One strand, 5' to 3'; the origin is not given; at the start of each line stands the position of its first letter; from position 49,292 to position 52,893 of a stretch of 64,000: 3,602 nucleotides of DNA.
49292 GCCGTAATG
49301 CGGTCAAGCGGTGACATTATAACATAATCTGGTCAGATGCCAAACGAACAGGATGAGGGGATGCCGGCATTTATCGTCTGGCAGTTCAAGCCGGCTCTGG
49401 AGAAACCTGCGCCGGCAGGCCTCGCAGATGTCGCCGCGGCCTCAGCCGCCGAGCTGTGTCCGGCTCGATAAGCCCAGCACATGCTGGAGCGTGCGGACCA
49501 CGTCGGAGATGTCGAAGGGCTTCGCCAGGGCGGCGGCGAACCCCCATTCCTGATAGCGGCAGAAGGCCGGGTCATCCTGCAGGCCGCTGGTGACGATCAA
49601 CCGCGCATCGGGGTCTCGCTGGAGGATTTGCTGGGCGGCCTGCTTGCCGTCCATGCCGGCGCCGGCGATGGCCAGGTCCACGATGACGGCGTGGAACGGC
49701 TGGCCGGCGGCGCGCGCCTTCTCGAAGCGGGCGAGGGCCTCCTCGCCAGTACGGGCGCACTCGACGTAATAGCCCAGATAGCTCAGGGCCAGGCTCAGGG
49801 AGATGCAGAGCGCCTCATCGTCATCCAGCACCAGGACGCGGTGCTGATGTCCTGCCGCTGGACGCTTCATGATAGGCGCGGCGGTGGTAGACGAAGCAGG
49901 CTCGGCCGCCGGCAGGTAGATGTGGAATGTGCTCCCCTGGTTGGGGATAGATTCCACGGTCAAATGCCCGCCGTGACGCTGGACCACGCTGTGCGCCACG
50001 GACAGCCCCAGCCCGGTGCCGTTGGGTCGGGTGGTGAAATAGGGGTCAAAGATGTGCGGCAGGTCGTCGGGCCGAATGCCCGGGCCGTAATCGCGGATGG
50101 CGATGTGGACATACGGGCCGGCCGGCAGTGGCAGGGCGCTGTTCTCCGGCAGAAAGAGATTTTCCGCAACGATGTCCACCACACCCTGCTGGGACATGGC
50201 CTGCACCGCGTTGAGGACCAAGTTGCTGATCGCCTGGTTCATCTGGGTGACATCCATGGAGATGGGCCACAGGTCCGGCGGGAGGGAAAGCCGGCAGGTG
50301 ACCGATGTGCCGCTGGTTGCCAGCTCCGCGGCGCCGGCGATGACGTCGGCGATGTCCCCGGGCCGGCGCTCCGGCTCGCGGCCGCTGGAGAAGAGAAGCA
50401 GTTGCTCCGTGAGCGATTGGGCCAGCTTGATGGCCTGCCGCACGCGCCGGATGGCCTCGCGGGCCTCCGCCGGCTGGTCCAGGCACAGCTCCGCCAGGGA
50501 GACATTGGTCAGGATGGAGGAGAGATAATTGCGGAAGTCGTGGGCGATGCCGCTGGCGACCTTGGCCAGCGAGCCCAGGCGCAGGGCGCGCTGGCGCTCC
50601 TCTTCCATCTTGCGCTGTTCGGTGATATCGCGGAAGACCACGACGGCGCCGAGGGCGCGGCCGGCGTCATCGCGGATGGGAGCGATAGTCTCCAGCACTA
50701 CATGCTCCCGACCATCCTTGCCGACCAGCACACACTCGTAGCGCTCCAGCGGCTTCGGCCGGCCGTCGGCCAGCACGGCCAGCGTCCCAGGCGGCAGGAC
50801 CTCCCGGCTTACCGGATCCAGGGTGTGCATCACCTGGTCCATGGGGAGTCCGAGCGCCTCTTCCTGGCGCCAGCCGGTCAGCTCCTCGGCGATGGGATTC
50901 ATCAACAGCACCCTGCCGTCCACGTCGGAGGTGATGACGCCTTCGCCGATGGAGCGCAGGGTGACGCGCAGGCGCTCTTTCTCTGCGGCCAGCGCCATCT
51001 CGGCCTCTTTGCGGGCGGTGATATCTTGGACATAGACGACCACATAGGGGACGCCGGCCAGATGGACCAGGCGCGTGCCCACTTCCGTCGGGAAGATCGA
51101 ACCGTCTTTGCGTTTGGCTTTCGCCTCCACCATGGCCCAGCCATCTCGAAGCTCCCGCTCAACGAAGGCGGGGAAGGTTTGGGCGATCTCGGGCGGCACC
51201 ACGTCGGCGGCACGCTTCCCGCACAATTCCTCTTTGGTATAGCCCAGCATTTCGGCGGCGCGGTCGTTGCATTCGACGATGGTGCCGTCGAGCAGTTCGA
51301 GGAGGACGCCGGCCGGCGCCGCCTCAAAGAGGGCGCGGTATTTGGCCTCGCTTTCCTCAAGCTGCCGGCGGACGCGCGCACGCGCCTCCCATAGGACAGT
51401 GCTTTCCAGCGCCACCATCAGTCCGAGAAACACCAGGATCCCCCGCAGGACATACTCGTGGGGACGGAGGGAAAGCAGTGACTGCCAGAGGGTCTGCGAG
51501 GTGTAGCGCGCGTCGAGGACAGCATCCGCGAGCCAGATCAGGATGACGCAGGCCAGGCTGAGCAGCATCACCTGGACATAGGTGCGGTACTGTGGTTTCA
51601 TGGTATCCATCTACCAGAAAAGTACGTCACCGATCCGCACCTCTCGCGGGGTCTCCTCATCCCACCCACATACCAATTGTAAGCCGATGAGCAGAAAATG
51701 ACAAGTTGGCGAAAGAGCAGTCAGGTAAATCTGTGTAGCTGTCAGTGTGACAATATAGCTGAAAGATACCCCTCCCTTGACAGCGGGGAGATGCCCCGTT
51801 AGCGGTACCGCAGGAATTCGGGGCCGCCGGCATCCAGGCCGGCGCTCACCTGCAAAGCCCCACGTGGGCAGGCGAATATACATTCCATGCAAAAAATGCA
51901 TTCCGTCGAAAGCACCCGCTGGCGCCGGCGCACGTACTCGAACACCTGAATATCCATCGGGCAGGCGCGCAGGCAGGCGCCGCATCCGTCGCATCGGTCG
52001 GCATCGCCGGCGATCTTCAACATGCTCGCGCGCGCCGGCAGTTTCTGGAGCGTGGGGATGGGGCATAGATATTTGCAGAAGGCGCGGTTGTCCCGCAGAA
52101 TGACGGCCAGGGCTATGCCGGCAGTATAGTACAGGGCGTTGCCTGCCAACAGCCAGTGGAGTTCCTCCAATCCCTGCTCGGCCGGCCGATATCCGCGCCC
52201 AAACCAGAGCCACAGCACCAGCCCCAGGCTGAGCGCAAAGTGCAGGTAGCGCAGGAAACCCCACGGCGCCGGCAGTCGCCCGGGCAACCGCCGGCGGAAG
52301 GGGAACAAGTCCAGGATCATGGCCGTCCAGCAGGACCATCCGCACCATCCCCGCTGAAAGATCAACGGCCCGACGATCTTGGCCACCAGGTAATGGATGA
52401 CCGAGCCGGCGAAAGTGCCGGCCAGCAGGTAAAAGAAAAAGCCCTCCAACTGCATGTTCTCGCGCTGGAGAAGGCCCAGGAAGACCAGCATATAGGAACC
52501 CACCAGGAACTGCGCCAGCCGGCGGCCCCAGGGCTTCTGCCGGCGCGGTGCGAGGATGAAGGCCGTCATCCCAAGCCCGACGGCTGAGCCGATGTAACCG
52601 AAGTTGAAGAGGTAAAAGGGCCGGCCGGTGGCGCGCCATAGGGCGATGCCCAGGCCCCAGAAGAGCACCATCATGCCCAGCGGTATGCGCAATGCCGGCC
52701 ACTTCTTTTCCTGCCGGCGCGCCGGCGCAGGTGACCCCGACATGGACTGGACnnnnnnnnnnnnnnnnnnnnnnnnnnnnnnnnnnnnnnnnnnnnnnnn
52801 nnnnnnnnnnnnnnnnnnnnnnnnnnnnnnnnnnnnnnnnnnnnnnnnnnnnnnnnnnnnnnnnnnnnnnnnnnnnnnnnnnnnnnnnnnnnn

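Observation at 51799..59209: Operon coupling a LarA-like racemase to GlcD/E/F-type FAD/Fe-S oxidase subunits, a NapH-like membrane ferredoxin and a glyoxylate-type aminotransferase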

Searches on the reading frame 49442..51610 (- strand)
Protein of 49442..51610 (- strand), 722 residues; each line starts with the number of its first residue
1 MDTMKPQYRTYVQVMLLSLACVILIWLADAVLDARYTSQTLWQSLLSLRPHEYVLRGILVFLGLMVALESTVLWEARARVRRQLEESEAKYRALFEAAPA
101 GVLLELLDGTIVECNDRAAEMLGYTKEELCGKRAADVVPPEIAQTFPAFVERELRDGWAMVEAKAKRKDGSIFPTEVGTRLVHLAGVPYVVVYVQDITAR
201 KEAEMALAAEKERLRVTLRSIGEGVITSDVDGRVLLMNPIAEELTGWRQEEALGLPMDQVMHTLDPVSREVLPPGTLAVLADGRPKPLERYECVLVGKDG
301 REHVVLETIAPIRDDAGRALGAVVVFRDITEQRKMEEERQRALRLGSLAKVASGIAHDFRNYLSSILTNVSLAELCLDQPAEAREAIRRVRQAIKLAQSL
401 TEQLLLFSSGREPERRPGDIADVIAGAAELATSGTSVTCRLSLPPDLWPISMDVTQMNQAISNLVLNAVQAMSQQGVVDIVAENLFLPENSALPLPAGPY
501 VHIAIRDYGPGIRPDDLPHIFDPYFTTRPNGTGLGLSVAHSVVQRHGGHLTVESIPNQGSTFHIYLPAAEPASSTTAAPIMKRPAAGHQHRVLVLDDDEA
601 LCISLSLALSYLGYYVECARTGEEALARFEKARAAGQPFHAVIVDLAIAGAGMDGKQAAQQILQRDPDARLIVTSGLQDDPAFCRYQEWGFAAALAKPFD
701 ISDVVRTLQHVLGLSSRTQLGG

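Call 3: search_protein_families(library=pfam, proteins=[window:49442-51610:-], max_evalue=0.001)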
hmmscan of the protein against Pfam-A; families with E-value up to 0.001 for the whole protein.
window:49442-51610:- (722 aa): 9 families
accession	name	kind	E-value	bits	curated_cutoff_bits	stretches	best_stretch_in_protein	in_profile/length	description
PF00989.32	PAS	-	1.3e-28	99.7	22.6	2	212-329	1-113/113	PAS fold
PF13426.13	PAS_9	-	3.7e-25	88.6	27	2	99-199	1-103/103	PAS domain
PF02518.31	HATPase_c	-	2e-24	86.6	26.4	1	453-569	2-110/111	Histidine kinase-, DNA gyrase B-, and HSP90-like ATPase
PF08448.16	PAS_4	-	2.1e-22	79.8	23.1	2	219-333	2-109/110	PAS fold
PF13188.13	PAS_8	-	4.6e-17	61.7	21.8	1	89-143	1-55/65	PAS domain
PF00072.30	Response_reg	-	5.1e-12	46.4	30.2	1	592-708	1-110/111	Response regulator receiver domain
PF08447.18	PAS_3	-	1.3e-11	45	25.6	1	112-182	2-75/89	PAS fold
PF00512.31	HisKA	-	2.6e-07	31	26.9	1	349-411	3-64/66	His Kinase A (phospho-acceptor) domain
PF12860.13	PAS_7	-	3e-05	24.6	27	0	218-337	1-115/115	PAS fold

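Call 4: search_protein_families(library=ncbifam, proteins=[window:49442-51610:-], max_evalue=0.001)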
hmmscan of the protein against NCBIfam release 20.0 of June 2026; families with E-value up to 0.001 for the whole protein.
window:49442-51610:- (722 aa): 94 families (the best 25 are shown)
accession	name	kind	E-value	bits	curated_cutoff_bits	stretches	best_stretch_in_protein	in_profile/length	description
NF008468.0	PRK11360.1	equivalog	2.2e-77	260.9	646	2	207-572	263-612/616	two-component system sensor histidine kinase AtoS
NF010411.0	PRK13837.1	equivalog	2.8e-67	227.4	647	1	321-713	423-813/828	two-component system VirA-like sensor kinase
NF010076.0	PRK13557.1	subfamily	5.9e-60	203.2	631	1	307-713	122-534/540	histidine kinase famiy protein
NF052573.1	HisKinEspAMyxo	equivalog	1.6e-56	191.8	1400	1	181-703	226-741/755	serine histidine kinase EspA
NF052574.1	HisKinEspCMyxo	equivalog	4e-55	187.3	1200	1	212-682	284-753/785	serine histidine kinase EspC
NF046020.1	HisKinCckABruc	equivalog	1e-54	185.7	1000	1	217-712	351-867/868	cell cycle histidine kinase CckA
TIGR00229.1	sensory_box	domain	1.9e-46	157.3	22.9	2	85-207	1-126/126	PAS domain S-box protein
NF046026.1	HisKinCckACaul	equivalog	2.2e-45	154.9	1000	1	103-677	77-641/678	cell cycle histidine kinase CckA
NF007298.0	PRK09776.1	equivalog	5.9e-44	150.3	1135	2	194-339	537-680/1111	diguanylate cyclase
NF007688.0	PRK10364.1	equivalog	2.4e-40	138.6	479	1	331-569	223-452/460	two-component system sensor histidine kinase ZraS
NF008302.0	PRK11091.1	equivalog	4.3e-36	124.4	838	2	450-712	392-643/779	aerobic respiration two-component sensor histidine kinase ArcB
NF041777.1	sens_FixL_Rhizob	equivalog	1.4e-34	119.7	850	2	194-570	105-483/485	sensor protein FixL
NF033092.0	HK_WalK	equivalog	8.6e-34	117.1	725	1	201-567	247-593/594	cell wall metabolism sensor histidine kinase WalK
NF047874.1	MASE3_PAS_HK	subfamily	2e-31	109.5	560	2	500-570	551-627/655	MASE3 domain-containing sensor histidine kinase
NF046044.1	PnpS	equivalog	1.4e-28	100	400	2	435-567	265-390/390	two-component system histidine kinase PnpS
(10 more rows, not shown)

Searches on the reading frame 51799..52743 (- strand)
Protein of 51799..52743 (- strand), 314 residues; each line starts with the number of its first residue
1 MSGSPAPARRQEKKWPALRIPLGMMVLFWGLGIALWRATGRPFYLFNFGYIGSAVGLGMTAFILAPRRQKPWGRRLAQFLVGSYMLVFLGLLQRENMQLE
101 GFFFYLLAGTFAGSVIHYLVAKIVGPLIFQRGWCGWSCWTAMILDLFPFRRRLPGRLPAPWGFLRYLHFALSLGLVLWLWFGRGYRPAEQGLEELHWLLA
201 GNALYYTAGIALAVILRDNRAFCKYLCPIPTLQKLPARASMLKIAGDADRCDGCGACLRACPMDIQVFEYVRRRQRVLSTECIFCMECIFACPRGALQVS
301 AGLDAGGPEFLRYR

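Call 3: search_protein_families(library=pfam, proteins=[window:51799-52743:-], max_evalue=0.001)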
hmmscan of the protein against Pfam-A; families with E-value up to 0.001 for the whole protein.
window:51799-52743:- (314 aa): 10 families
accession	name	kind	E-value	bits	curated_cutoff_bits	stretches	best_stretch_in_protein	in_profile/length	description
PF13237.11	Fer4_10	-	4.6e-11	42.9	25.5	1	246-293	4-53/53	4Fe-4S dicluster domain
PF13187.11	Fer4_9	-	1.6e-09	38.1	27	2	250-296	1-51/52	4Fe-4S dicluster domain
PF00037.32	Fer4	-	1e-08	35.1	21.1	2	247-264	4-21/24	4Fe-4S binding domain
PF12838.12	Fer4_7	-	2.2e-08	34.9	27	1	250-296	1-52/52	4Fe-4S dicluster domain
PF12837.12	Fer4_6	-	9.5e-08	32.1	25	1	247-264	5-22/24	4Fe-4S binding domain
PF12801.12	Fer4_5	-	1.5e-07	31.7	22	1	208-238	9-39/48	4Fe-4S binding domain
PF14697.11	Fer4_21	-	1.6e-06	28.6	35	0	222-264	13-55/59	4Fe-4S dicluster domain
PF25160.1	LdpA_Fe-S-bd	-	9.5e-05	22.5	27.6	1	224-265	2-42/49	LdpA Fe-S cluster-binding domain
PF13484.11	Fer4_16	-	0.00018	22.6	30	0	281-300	1-20/66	4Fe-4S double cluster binding domain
PF12797.12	Fer4_2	-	0.0003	21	24.5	1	247-262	6-21/22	4Fe-4S binding domain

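Call 4: search_protein_families(library=ncbifam, proteins=[window:51799-52743:-], max_evalue=0.001)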
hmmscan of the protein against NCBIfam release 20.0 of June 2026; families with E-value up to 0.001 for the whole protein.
window:51799-52743:- (314 aa): 32 families (the best 25 are shown)
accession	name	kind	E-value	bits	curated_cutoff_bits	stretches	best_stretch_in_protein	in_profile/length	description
TIGR02163.1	napH_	subfamily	1.5e-15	57.4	213.05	1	214-299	165-253/255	NapH/MauN family ferredoxin-type protein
NF007013.0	PRK09477.1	equivalog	4.2e-14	52.3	234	1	123-301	94-278/286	quinol dehydrogenase ferredoxin subunit NapH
NF006221.0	PRK08348.1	subfamily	7.7e-12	45.1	124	1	243-301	38-96/136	NADH-plastoquinone oxidoreductase subunit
NF007382.0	PRK09898.1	equivalog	3.8e-10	39.7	213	1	222-299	130-200/208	ferredoxin-like protein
NF043039.1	HgcAB_like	equivalog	2.4e-09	37.2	285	1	175-298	227-350/350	HgcAB-like fusion protein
NF040864.1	HgcB_ferredoxin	equivalog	2.3e-08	33.7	99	1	246-303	11-67/93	mercury methylation ferredoxin HgcB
TIGR04395.1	cutC_activ_rSAM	equivalog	2.4e-07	30.3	360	1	243-301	48-107/309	choline TMA-lyase-activating enzyme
NF038196.1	ferrodoxin_EFR1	subfamily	3.1e-07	30.7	75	1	249-300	184-232/242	EFR1 family ferrodoxin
TIGR01944.1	rnfB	subfamily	1.3e-06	28.1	68.7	1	247-299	111-162/190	RnfABCDGE type electron transport complex subunit B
NF042909.1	FMH_DH_FwdF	exception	1.3e-06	27.8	375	1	221-300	231-314/336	tungsten-dependent formylmethanofuran dehydrogenase subunit FwdF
NF009053.0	PRK12387.1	subfamily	3.7e-06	26.8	204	1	247-301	36-94/180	formate hydrogenlyase complex iron-sulfur subunit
TIGR01971.1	NuoI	subfamily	7.7e-06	25.5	113.05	1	242-303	35-104/121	NADH-quinone oxidoreductase, chain I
TIGR02060.1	aprB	equivalog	1.1e-05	25.4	135.65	1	247-301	6-66/132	adenylyl-sulfate reductase subunit beta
TIGR02912.1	sulfite_red_C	equivalog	1.1e-05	24.6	324.1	1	241-299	161-220/314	sulfite reductase subunit C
NF010369.0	PRK13795.1-4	equivalog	1.3e-05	23.6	1086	1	247-294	574-621/633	hypothetical protein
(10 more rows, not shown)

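Call 52: find_homologous_proteins(query=window:51799-52743:-, max_evalue=1e-10)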
Query window:51799-52743:- (314 aa): 4415 proteins with E <= 1e-10 among 8000 candidates; the best 120 are listed.
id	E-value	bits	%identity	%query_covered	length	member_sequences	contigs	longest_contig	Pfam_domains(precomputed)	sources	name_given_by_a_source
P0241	4.5e-211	718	99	100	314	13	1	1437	PF14697.12,PF12801.13,PF12837.13,PF00037.33,PF12838.13,PF13237.12,PF13187.12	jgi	jgi:polyferredoxin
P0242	7.1e-140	484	70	95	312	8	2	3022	PF12801.13,PF12797.13,PF12837.13,PF00037.33,PF13484.12,PF12838.13,PF13237.12,PF13187.12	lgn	-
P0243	1.5e-138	480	70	95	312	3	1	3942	PF12801.13,PF12797.13,PF12837.13,PF00037.33,PF12838.13,PF13237.12,PF13187.12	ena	-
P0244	4.3e-137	475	69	92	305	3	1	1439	PF12801.13,PF00037.33,PF13746.12,PF12838.13,PF13237.12,PF13187.12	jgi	jgi:ferredoxin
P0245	6.8e-137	474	70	94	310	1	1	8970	PF12801.13,PF12797.13,PF12837.13,PF00037.33,PF13484.12,PF12838.13,PF13237.12,PF13187.12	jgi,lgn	jgi:polyferredoxin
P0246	7.5e-137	474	68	96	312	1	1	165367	PF12801.13,PF12837.13,PF00037.33,PF13484.12,PF12838.13,PF13237.12,PF13187.12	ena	-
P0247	6.0e-136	471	68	95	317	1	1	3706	PF12801.13,PF12797.13,PF12837.13,PF00037.33,PF13746.12,PF13484.12,PF12838.13,PF13237.12,PF12800.13,PF13187.12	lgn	-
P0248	1.7e-135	470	69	91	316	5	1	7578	PF12801.13,PF00037.33,PF12838.13,PF13237.12,PF13187.12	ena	-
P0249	4.3e-135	469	65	97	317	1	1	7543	PF12801.13,PF12837.13,PF00037.33,PF12838.13,PF13237.12,PF13187.12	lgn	-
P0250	1.6e-134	467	62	100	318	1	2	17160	PF12801.13,PF12837.13,PF13237.12,PF13187.12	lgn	-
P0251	2.4e-134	466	69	91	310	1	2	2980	PF12801.13,PF00037.33,PF13484.12,PF12838.13,PF13237.12,PF13187.12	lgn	-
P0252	8.6e-134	464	67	95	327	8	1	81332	PF12801.13,PF12797.13,PF12837.13,PF00037.33,PF13484.12,PF12838.13,PF13237.12,PF13187.12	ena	-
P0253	2.4e-133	463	65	96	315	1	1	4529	PF12801.13,PF13237.12,PF13187.12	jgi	jgi:ferredoxin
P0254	4.0e-133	462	68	93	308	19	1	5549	PF12801.13,PF12838.13,PF13237.12,PF13187.12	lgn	-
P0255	5.8e-133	462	64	94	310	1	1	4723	PF12801.13,PF12838.13,PF13237.12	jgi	-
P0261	7.0e-132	458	67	95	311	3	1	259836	PF12801.13,PF12797.13,PF12837.13,PF00037.33,PF13746.12,PF13484.12,PF12838.13,PF13237.12,PF12800.13,PF13187.12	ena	-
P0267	2.2e-131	456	66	95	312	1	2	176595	PF12801.13,PF12797.13,PF12837.13,PF00037.33,PF12838.13,PF13237.12,PF12800.13,PF13187.12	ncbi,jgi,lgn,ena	jgi:polyferredoxin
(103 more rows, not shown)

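Call 53: find_encoding_contigs(protein=P0246, flank=6000, max_places=1)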
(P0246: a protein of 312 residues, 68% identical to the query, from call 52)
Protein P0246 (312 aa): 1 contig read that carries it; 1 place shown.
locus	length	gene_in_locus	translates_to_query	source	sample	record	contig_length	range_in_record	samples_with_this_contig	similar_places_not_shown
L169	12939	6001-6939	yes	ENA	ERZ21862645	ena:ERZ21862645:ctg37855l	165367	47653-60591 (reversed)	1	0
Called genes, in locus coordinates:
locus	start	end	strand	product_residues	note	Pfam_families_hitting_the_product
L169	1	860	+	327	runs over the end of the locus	PF00005:ABC_tran, PF13304:AAA_21 (weak), PF08402:TOBE_2 (weak)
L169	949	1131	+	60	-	-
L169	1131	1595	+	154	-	PF12710:HAD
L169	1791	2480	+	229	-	PF01255:Prenyltransf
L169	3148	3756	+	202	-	PF00440:TetR_N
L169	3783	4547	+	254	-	PF05175:MTS, PF13489:Methyltransf_23, PF01209:Ubie_methyltran, PF13649:Methyltransf_25, PF13847:Methyltransf_31, PF08241:Methyltransf_11, PF08242:Methyltransf_12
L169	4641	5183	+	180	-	PF03551:PadR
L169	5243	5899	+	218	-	PF01209:Ubie_methyltran, PF13489:Methyltransf_23 (weak), PF13847:Methyltransf_31, PF08241:Methyltransf_11, PF08242:Methyltransf_12, PF13649:Methyltransf_25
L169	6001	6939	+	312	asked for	PF12801:Fer4_5 (faint), PF12837:Fer4_6 (faint), PF13484:Fer4_16 (faint), PF12838:Fer4_7 (weak), PF13187:Fer4_9, PF13237:Fer4_10, PF00037:Fer4 (weak)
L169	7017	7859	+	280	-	PF02517:Rce1-like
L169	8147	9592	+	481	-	PF01212:Beta_elim_lyase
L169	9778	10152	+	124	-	PF05656:DUF805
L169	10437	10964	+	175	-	-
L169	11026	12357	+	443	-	PF00069:Pkinase, PF03109:ABC1 (faint), PF07714:PK_Tyr_Ser-Thr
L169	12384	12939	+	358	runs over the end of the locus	PF00704:Glyco_hydro_18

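Call 54: find_encoding_contigs(protein=P0261, flank=6000, max_places=1)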
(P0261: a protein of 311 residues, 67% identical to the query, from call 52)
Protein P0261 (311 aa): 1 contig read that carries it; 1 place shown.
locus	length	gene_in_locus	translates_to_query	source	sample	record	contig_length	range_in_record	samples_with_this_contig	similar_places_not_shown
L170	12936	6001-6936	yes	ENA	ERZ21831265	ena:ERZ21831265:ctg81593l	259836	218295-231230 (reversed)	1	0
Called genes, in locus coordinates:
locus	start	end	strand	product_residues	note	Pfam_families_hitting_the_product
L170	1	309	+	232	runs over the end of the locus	PF04191:PEMT, PF04140:ICMT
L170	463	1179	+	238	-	PF00702:Hydrolase, PF12710:HAD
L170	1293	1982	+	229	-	PF01255:Prenyltransf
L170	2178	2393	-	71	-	-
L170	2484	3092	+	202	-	PF00440:TetR_N, PF17926:TetR_C_21 (weak)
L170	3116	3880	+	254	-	PF05175:MTS, PF13489:Methyltransf_23, PF01209:Ubie_methyltran, PF06325:PrmA (weak), PF13649:Methyltransf_25, PF13847:Methyltransf_31, PF08241:Methyltransf_11, PF08242:Methyltransf_12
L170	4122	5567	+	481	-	PF01212:Beta_elim_lyase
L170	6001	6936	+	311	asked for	PF12801:Fer4_5 (faint), PF13746:Fer4_18 (weak), PF00037:Fer4 (weak), PF12797:Fer4_2 (weak), PF13237:Fer4_10, PF12838:Fer4_7, PF13187:Fer4_9, PF00037:Fer4 (weak), +3 more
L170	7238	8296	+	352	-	PF00704:Glyco_hydro_18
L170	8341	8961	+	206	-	-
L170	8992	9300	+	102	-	-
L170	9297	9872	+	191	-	PF28474:DUF8412, PF13376:OmdA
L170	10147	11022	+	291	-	PF02567:PhzC-PhzF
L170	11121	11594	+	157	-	-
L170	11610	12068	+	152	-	PF04266:ASCH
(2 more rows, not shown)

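Call 55: find_encoding_contigs(protein=P0267, flank=6000, max_places=1)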
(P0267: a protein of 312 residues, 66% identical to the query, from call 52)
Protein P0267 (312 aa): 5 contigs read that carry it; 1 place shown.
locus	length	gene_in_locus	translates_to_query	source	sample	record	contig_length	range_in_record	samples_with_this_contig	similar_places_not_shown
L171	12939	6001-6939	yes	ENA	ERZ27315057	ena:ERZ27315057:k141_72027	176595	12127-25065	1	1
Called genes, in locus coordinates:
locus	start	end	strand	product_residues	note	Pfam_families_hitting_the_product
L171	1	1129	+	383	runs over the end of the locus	PF13531:SBP_bac_11, PF13343:SBP_bac_6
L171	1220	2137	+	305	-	PF00528:BPD_transp_1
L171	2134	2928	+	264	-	PF00528:BPD_transp_1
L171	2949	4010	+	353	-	PF00005:ABC_tran, PF13304:AAA_21 (weak), PF08402:TOBE_2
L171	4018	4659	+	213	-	PF12710:HAD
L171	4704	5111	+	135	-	PF01909:NTP_transf_2, PF18765:Polbeta (weak)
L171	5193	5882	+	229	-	PF01255:Prenyltransf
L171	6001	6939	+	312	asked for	PF12801:Fer4_5 (faint), PF12797:Fer4_2 (faint), PF12800:Fer4_4 (faint), PF12837:Fer4_6 (faint), PF00037:Fer4 (faint), PF12838:Fer4_7 (weak), PF13187:Fer4_9, PF13237:Fer4_10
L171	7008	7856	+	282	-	PF02517:Rce1-like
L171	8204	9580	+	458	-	PF00188:CAP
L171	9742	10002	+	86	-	PF04014:MazE_antitoxin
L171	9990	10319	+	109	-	PF02452:PemK_toxin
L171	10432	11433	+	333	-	PF00704:Glyco_hydro_18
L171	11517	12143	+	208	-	-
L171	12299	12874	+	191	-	PF04229:GrpB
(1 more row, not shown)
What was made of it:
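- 51799..52743 (-): Polytopic Fer4_5-type (NapH-like) membrane ferredoxin of 314 aa, 9 bp downstream of larAh. It is a lineage-specific neighbour. Orthologues in other Anaerolineae sit in unrelated contexts (calls 53-55).
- On NapH/MauN family ferredoxin: Orthologue contexts are unrelated (calls 53-55).
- Closest known: NapH/MauN quinol-dehydrogenase ferredoxins. Different: Orthologues are stand-alone genes in unrelated contexts (calls 53-55).
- Tried and rejected: The NapH-like protein as a conserved partner: rejected after three orthologue contexts (calls 53-55).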
